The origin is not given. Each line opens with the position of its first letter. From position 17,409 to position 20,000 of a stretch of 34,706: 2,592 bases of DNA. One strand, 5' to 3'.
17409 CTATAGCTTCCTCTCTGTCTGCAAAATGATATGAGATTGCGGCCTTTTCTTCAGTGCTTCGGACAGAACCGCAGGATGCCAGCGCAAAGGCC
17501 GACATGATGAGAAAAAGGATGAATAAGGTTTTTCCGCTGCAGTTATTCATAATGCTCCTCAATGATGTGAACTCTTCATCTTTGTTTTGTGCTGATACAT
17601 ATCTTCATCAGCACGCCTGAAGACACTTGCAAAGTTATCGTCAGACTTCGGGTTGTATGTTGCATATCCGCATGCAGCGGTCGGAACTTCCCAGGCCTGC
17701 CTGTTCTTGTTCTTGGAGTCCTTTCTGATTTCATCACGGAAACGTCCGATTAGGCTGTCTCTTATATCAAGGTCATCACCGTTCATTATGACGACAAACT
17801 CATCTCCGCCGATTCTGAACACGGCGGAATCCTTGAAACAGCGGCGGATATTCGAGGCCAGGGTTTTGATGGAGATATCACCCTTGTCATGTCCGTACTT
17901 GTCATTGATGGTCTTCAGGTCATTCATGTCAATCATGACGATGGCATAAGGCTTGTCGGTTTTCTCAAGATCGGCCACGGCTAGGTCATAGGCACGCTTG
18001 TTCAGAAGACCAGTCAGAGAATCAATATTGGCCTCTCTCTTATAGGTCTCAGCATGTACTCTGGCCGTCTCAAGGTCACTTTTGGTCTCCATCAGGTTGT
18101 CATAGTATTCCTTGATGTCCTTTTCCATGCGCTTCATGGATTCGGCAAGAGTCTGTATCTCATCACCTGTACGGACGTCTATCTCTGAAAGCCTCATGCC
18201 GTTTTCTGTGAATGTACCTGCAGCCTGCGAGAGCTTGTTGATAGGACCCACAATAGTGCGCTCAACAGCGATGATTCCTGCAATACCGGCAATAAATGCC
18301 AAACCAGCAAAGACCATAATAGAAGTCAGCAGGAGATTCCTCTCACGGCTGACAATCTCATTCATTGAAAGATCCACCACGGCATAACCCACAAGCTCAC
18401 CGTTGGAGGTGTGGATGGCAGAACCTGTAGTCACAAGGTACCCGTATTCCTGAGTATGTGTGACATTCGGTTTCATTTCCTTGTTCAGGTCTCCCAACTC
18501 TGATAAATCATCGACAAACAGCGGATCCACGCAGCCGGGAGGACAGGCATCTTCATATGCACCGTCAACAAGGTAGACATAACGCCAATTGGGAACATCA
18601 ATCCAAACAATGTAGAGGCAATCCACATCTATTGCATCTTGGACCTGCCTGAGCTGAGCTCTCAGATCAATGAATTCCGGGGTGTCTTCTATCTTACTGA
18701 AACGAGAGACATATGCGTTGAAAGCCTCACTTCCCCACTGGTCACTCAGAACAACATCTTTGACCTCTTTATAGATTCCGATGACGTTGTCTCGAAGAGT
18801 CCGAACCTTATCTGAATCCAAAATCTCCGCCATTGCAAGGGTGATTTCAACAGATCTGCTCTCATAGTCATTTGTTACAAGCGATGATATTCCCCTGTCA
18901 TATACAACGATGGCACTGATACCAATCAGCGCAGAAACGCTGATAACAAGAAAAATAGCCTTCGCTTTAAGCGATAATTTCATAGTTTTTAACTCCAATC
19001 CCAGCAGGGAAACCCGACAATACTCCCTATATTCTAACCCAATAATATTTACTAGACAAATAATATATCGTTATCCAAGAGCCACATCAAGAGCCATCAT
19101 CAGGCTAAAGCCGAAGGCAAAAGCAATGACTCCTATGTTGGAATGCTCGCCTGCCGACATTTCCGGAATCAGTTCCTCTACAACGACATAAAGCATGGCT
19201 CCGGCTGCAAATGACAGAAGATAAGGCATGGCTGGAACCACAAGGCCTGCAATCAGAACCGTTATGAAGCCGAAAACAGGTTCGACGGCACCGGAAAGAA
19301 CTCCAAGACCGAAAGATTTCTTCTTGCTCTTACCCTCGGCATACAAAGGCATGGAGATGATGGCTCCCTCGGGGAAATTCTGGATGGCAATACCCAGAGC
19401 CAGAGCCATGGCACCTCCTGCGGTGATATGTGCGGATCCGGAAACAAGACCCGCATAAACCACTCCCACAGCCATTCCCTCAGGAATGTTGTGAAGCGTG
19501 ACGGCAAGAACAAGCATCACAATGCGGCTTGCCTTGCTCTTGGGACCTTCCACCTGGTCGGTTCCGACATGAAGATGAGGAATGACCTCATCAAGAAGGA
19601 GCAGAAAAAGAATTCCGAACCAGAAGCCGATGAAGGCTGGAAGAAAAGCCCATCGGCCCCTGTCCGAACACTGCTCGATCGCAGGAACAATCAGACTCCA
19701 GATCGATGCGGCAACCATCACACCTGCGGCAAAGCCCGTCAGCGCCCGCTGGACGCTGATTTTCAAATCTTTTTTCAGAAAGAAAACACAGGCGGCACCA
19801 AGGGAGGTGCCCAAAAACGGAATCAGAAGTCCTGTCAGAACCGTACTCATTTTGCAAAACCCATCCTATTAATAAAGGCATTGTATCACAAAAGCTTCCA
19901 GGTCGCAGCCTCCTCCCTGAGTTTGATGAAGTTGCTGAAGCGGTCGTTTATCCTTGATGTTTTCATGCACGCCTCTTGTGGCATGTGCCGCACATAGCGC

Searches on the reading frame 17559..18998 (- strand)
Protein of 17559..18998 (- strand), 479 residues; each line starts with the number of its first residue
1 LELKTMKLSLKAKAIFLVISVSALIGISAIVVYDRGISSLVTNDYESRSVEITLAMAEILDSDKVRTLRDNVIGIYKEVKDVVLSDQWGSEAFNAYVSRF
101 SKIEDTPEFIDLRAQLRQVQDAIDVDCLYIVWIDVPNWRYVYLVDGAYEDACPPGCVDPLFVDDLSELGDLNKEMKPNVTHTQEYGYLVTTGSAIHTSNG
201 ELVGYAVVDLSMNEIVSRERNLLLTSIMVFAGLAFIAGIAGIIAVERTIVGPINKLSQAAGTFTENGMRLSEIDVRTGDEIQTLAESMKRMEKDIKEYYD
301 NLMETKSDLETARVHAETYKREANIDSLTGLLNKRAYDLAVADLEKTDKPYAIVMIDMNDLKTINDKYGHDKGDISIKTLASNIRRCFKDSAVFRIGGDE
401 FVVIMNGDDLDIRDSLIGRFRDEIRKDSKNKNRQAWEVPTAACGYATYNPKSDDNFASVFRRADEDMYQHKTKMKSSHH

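Call 11: search_protein_families(library=pfam, proteins=[window:17559-18998:-], max_evalue=0.001)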
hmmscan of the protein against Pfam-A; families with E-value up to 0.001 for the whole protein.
window:17559-18998:- (479 aa): 2 families
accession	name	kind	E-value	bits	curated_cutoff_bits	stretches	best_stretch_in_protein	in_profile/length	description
PF00990.26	GGDEF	-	9.6e-30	103.9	23.8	1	323-475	1-159/161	Diguanylate cyclase, GGDEF domain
PF00672.30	HAMP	-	1.5e-05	25.7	25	1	247-291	4-47/53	HAMP domain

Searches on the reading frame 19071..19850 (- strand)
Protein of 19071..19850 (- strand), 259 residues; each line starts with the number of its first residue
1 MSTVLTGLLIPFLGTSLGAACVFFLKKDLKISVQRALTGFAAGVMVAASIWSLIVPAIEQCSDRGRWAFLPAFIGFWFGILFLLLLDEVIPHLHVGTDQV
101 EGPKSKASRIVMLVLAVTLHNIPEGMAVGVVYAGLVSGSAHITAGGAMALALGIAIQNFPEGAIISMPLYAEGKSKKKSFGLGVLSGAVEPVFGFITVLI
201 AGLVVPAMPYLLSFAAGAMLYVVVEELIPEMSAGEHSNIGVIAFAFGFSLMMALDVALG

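Call 11: search_protein_families(library=pfam, proteins=[window:19071-19850:-], max_evalue=0.001)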
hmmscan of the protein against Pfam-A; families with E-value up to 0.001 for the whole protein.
window:19071-19850:- (259 aa): 1 family
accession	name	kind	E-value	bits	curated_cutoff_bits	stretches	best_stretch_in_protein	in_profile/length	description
PF02535.28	Zip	-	4.3e-21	75.9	35.1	2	107-254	175-322/323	ZIP Zinc transporter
